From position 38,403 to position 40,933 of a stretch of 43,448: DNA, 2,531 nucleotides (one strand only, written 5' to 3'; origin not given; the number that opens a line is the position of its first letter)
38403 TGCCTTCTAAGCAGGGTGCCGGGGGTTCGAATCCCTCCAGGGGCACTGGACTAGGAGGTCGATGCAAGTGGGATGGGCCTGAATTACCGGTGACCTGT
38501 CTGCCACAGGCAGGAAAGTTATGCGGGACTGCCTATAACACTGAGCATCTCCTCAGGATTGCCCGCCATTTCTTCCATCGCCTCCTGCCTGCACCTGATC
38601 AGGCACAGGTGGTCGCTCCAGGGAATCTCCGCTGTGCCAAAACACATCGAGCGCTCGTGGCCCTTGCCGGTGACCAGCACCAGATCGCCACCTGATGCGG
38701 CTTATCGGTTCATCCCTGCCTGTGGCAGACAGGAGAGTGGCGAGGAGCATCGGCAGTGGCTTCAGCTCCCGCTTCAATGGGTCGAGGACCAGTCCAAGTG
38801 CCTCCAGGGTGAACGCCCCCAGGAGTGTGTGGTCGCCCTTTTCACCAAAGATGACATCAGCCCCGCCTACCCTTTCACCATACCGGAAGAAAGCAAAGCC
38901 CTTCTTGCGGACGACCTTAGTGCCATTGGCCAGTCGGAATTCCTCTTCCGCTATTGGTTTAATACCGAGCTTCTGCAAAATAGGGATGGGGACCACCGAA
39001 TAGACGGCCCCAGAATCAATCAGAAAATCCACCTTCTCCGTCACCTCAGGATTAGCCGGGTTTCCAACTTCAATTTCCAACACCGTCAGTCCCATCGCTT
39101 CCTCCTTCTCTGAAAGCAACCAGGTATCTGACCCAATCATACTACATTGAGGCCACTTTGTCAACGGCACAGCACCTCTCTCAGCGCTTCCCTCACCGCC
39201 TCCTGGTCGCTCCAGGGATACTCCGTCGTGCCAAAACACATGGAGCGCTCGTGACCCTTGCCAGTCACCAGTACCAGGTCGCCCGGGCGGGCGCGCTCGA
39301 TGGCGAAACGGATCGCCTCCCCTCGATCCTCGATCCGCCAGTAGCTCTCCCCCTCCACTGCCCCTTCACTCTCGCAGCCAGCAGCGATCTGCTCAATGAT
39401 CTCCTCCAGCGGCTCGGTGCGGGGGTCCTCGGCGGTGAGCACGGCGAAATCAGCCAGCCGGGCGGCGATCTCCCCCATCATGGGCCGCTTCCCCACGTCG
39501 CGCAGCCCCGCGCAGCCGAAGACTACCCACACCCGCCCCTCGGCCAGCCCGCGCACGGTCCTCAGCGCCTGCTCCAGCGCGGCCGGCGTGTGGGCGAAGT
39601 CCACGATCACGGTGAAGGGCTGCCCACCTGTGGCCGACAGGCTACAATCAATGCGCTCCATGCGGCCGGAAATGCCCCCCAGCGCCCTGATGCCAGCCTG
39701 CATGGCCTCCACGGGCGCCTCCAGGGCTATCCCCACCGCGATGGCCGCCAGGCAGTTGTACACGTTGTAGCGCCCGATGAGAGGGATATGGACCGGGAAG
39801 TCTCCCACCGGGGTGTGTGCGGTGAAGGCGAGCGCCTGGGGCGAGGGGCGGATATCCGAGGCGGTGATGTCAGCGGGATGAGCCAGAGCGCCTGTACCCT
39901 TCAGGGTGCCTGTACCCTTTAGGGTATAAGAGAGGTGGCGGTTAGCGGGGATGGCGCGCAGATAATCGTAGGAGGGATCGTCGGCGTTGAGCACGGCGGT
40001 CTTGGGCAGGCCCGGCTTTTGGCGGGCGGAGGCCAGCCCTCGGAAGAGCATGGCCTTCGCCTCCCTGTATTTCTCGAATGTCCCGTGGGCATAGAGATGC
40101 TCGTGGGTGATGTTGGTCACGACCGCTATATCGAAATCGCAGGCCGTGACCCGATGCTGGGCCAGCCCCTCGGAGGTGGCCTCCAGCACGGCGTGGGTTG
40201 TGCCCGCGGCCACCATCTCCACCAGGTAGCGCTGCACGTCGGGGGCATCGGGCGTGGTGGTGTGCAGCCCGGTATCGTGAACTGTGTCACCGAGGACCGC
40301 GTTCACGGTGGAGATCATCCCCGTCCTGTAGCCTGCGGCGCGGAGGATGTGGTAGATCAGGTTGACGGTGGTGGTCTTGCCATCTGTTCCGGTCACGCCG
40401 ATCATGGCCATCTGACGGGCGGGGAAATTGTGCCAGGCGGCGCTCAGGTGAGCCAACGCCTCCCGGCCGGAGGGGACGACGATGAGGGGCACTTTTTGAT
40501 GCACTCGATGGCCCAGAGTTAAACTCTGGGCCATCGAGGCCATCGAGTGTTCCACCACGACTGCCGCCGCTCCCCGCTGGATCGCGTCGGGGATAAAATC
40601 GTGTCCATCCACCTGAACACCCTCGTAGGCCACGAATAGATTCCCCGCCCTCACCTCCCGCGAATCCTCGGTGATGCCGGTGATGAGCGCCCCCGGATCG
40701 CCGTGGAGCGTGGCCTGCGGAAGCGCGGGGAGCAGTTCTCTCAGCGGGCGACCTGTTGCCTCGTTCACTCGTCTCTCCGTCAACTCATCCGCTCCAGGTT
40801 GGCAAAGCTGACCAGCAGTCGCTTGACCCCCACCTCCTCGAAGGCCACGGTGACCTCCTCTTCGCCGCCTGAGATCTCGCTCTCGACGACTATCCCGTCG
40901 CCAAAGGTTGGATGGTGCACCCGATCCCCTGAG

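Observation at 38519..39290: Diverged second copy of the murE 3' end shows an exact 24-nt in-frame insertion of the palindromic element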

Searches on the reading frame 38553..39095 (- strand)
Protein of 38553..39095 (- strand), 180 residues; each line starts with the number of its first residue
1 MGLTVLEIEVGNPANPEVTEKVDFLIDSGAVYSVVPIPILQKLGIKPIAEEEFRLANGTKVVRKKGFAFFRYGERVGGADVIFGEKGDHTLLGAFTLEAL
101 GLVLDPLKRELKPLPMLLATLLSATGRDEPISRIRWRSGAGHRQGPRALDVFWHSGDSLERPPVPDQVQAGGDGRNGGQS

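Call 12: search_protein_families(library=pfam, proteins=[window:38553-39095:-], max_evalue=0.01)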
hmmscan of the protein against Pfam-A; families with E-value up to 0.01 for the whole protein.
window:38553-39095:- (180 aa): 2 families
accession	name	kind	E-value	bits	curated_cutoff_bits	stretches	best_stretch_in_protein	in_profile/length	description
PF13650.11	Asp_protease_2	-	5.6e-06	27.4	24.3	1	21-93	9-87/90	Aspartyl protease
PF13975.11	gag-asp_proteas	-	0.00034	21.6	28.2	1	20-73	8-64/92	gag-polyprotein putative aspartyl protease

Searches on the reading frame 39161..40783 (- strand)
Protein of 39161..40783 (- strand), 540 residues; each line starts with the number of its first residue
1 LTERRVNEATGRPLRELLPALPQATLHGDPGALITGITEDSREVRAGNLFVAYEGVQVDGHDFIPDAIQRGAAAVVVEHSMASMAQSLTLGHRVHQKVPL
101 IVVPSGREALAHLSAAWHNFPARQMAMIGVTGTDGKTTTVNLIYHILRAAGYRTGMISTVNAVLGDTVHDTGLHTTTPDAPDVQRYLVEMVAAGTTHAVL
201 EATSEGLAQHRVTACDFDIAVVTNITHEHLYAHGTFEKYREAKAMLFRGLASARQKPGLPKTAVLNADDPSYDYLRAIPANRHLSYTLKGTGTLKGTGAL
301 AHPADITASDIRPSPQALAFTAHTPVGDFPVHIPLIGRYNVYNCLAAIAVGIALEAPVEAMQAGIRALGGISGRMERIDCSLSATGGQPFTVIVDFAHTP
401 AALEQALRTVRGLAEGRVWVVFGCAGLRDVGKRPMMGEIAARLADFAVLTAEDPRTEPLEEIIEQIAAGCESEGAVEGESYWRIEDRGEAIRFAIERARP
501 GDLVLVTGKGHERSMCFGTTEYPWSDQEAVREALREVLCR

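Call 8: find_homologous_proteins(query=window:39161-40783:-)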
Query window:39161-40783:- (540 aa): 8000 proteins with E <= 0.001 among 8000 candidates; the best 120 are listed.
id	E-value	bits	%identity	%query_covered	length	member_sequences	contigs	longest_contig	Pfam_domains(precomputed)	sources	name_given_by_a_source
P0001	8.1e-268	908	74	99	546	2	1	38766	PF02875.27,PF08245.19,PF01225.31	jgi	-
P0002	1.9e-264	896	79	99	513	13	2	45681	PF02875.27,PF08245.19,PF01225.31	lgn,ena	-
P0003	1.7e-255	867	77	99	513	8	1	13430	PF02875.27,PF08245.19,PF01225.31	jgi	-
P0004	4.9e-250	849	74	100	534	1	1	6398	PF02875.27,PF08245.19,PF01225.31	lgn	-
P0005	5.7e-243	826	73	99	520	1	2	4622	PF02875.27,PF08245.19,PF01225.31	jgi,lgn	jgi:UDP-N-acetylmuramoyl-L-alanyl-D-glutamate--2,6-diaminopimelate ligase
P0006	1.2e-241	821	73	98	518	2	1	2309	PF02875.27,PF08245.19,PF01225.31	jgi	jgi:UDP-N-acetylmuramoyl-L-alanyl-D-glutamate--2,6-diaminopimelate ligase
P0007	3.2e-236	803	70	98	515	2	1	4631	PF02875.27,PF08245.19,PF01225.31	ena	-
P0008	1.1e-230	785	72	94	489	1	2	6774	PF02875.27,PF08245.19,PF01225.31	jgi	-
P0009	1.7e-217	742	67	99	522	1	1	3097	PF02875.27,PF08245.19,PF01225.31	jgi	jgi:UDP-N-acetylmuramoyl-L-alanyl-D-glutamate--2,6-diaminopimelate ligase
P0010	1.2e-202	693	64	96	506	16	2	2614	PF02875.27,PF08245.19,PF01225.31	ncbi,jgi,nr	ncbi:MAG: UDP-N-acetylmuramoyl-L-alanyl-D-glutamate--2,6-diaminopimelate ligase [Chloroflexota bacte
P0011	7.5e-202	690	63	96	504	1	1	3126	PF02875.27,PF08245.19,PF01225.31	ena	-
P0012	1.5e-200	686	62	96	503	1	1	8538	PF02875.27,PF08245.19,PF01225.31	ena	-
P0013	2.5e-200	685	62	98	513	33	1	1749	PF02875.27,PF08245.19,PF01225.31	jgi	jgi:UDP-N-acetylmuramoyl-L-alanyl-D-glutamate--2,6-diaminopimelate ligase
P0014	5.3e-200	684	62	97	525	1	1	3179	PF02875.27,PF08245.19,PF01225.31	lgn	-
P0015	2.3e-199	682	61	96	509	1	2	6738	PF02875.27,PF08245.19,PF01225.31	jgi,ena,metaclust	metaclust:\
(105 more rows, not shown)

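Call 13: find_encoding_contigs(protein=P0001, flank=6000, max_places=3)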
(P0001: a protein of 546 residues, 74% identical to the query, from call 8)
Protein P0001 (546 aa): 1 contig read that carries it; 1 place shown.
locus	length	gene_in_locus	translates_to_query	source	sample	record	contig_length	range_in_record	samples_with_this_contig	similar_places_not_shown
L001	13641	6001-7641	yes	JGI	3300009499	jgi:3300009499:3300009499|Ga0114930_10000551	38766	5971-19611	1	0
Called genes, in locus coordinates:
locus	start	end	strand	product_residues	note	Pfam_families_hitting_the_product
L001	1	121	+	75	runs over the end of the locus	PF10049:DUF2283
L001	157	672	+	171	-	PF00583:Acetyltransf_1, PF13508:Acetyltransf_7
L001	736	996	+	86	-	-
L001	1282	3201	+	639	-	PF05223:MecA_N (weak), PF03717:PBP_dimer, PF00905:Transpeptidase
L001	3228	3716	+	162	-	PF05635:23S_rRNA_IVP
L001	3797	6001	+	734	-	PF00580:UvrD-helicase, PF01443:Viral_helicase1 (faint), PF13245:AAA_19, PF13361:UvrD_C, PF13538:UvrD_C_2, PF21196:PcrA_UvrD_tudor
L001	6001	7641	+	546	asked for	PF01225:Mur_ligase, PF08245:Mur_ligase_M, PF02875:Mur_ligase_C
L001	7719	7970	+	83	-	-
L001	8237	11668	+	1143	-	-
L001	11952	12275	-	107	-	-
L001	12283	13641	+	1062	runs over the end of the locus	PF00932:LTD, PF01336:tRNA_anti-codon (faint), PF00932:LTD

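Call 14: find_encoding_contigs(protein=P0002, flank=6000, max_places=3)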
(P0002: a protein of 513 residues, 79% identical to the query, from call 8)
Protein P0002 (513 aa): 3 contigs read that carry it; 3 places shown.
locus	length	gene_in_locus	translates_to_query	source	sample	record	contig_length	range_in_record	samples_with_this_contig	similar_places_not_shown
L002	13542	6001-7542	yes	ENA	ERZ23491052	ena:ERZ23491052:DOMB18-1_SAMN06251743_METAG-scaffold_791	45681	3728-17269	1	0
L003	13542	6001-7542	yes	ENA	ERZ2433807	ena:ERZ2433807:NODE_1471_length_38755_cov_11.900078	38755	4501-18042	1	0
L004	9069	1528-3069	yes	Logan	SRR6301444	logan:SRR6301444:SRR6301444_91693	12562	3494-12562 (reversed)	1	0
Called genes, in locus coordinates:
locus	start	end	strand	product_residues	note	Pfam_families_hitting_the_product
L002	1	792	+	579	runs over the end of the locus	PF02463:SMC_N, PF13476:AAA_23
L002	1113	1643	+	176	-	PF04480:DUF559, PF18741:MTES_1575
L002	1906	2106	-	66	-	-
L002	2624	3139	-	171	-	-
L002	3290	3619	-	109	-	-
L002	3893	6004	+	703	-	PF00580:UvrD-helicase, PF01443:Viral_helicase1 (faint), PF13245:AAA_19, PF13361:UvrD_C, PF13538:UvrD_C_2, PF21196:PcrA_UvrD_tudor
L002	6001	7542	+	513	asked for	PF01225:Mur_ligase, PF08245:Mur_ligase_M, PF02875:Mur_ligase_C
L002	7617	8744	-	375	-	PF00392:GntR, PF00532:Peripla_BP_1, PF13407:Peripla_BP_4, PF13377:Peripla_BP_3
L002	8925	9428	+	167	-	PF19928:DUF6391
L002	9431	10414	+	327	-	PF06144:DNA_pol3_delta, PF21694:DNA_pol3_delta_C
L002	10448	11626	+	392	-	PF04389:Peptidase_M28 (weak), PF01546:Peptidase_M20, PF07687:M20_dimer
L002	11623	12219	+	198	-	PF01725:Ham1p_like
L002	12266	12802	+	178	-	PF00719:Pyrophosphatase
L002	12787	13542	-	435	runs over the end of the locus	PF25919:BSH_CusB (faint), PF00364:Biotin_lipoyl (faint), PF25917:BSH_RND (weak), PF25954:Beta-barrel_RND_2, PF25990:Beta-barrel_YknX (weak), PF26002:Beta-barrel_AprE (weak)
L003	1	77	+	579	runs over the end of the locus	PF02463:SMC_N, PF13476:AAA_23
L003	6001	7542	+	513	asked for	PF01225:Mur_ligase, PF08245:Mur_ligase_M, PF02875:Mur_ligase_C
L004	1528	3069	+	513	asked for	PF01225:Mur_ligase, PF08245:Mur_ligase_M, PF02875:Mur_ligase_C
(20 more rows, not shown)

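Call 30: find_encoding_contigs(protein=P0003, flank=5000, max_places=2)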
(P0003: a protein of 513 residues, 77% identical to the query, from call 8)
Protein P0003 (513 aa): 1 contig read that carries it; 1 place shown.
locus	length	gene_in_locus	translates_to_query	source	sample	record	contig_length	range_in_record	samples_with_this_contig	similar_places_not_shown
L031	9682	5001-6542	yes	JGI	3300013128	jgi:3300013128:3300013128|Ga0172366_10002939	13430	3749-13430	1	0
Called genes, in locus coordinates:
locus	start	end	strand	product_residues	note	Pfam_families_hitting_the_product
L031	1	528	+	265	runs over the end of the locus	PF00583:Acetyltransf_1, PF13508:Acetyltransf_7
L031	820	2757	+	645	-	PF03717:PBP_dimer, PF00905:Transpeptidase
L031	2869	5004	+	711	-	PF00580:UvrD-helicase, PF01443:Viral_helicase1 (faint), PF13245:AAA_19, PF13361:UvrD_C, PF13538:UvrD_C_2, PF21196:PcrA_UvrD_tudor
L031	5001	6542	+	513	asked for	PF01225:Mur_ligase, PF08245:Mur_ligase_M, PF02875:Mur_ligase_C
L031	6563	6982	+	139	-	PF13650:Asp_protease_2 (weak)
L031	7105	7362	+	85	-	PF18506:RelB-like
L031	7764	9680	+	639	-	?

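Call 31: find_encoding_contigs(protein=P0004, flank=5000, max_places=2)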
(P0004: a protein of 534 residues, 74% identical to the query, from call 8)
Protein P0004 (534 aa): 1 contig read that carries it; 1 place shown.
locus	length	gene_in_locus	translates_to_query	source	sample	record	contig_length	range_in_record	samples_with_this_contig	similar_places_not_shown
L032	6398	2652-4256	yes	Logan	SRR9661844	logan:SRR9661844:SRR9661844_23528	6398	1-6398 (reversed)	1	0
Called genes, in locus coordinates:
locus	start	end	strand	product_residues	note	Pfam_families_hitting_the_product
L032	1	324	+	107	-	?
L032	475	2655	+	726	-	PF00580:UvrD-helicase, PF01443:Viral_helicase1 (faint), PF13245:AAA_19, PF13604:AAA_30 (faint), PF13361:UvrD_C, PF13538:UvrD_C_2, PF21196:PcrA_UvrD_tudor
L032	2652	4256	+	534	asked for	PF01225:Mur_ligase, PF08245:Mur_ligase_M, PF02875:Mur_ligase_C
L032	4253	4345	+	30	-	-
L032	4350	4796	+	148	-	PF00583:Acetyltransf_1, PF13508:Acetyltransf_7, PF13673:Acetyltransf_10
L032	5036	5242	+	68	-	PF15919:HicB_lk_antitox, PF21748:UPF0150 (weak)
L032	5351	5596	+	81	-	-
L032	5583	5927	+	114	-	PF02452:PemK_toxin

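Call 60: search_protein_families(library=pfam, proteins=[L001:7719-7970:+], max_evalue=0.001)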
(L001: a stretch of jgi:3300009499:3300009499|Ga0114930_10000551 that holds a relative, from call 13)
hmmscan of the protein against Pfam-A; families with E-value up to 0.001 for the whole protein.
L001:7719-7970:+ (83 aa): 0 families

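Call 61: find_related_loci(query=window:39161-40783:-, collection=genome_contigs, flank=4000)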
Query window:39161-40783:- (540 aa) in genome_contigs; peptide patterns used: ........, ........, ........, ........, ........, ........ (x = any residue, [..] = any of these).
599 stretches matched a pattern (row limit reached: there are more); 570 encode a relative of the query (tblastn E <= 1e-3); the best 80 are kept; 80 distinct loci.
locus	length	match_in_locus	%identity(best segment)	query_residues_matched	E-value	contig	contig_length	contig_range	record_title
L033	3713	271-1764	64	14-534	0e+0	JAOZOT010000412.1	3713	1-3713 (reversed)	MAG: Anaerolineae bacterium isolate GMC4.maxbin2.235_sub GMC4_54954_length_3713_cov_21.841990, whole genome shotgun sequ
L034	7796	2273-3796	60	14-540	0e+0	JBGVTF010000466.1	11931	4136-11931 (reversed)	MAG: Anaerolineae bacterium isolate S_237_B7 k127_567435, whole genome shotgun sequence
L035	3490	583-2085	60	3-534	0e+0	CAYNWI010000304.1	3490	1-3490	MAG TPA_asm: uncultured Anaerolineae bacterium isolate binchicken_co196_404 genome assembly, contig: NODE_39892_length_3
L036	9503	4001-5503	61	3-534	0e+0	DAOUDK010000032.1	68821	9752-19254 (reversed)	MAG TPA_asm: Anaerolineae bacterium isolate M42_99 k117_2054280, whole genome shotgun sequence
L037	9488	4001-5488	61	8-534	0e+0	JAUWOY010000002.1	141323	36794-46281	MAG: Chloroflexota bacterium isolate CSMAG_2462 CSMAG_2462_k141_972747_length_141323_cov_17.9974, whole genome shotgun s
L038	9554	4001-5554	59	14-538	0e+0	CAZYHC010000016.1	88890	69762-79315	MAG TPA_asm: uncultured Anaerolineales bacterium isolate binchicken_co294_99 genome assembly, contig: NODE_482_length_88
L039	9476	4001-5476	55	14-534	0e+0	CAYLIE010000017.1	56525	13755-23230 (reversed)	MAG TPA_asm: uncultured Anaerolineales bacterium isolate binchicken_co294_77 genome assembly, contig: NODE_907_length_56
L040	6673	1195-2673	58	17-537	0e+0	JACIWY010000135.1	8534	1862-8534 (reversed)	MAG: Chloroflexota bacterium isolate MAG-38 Chloroflexota_C3_bin14_Scaffold_135, whole genome shotgun sequence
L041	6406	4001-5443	57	28-538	5e-178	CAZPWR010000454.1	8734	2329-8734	MAG TPA_asm: uncultured Anaerolineae bacterium isolate binchicken_co25_129 genome assembly, contig: k141_10934, whole ge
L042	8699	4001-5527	54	14-535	8e-177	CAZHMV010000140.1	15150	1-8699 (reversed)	MAG TPA_asm: uncultured Anaerolineales bacterium isolate binchicken_co172_219 genome assembly, contig: NODE_3274_length_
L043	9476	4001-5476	55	17-537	4e-175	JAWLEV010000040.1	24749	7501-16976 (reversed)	MAG: Anaerolineae bacterium isolate 20BLK6-1.bin.88 NODE_1824_length_24749_cov_16.431521, whole genome shotgun sequence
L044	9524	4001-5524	55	14-534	5e-172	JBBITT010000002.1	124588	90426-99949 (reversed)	MAG: Chloroflexota bacterium isolate RVF170221_bin_402 NODE_161_length_124588_cov_19.774919, whole genome shotgun sequen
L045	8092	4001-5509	54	9-535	2e-166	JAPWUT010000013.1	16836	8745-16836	MAG: Anaerolineae bacterium isolate RSWS10 scaffold_531_c1, whole genome shotgun sequence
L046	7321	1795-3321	53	16-536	2e-164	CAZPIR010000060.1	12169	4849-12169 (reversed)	MAG TPA_asm: uncultured Anaerolineaceae bacterium isolate SRP272421_co4_372 genome assembly, contig: NODE_15467_length_1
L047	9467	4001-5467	54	17-534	2e-157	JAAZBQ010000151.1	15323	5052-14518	MAG: Chloroflexota bacterium isolate AS06rmzACSIP_617 54175_AS06, whole genome shotgun sequence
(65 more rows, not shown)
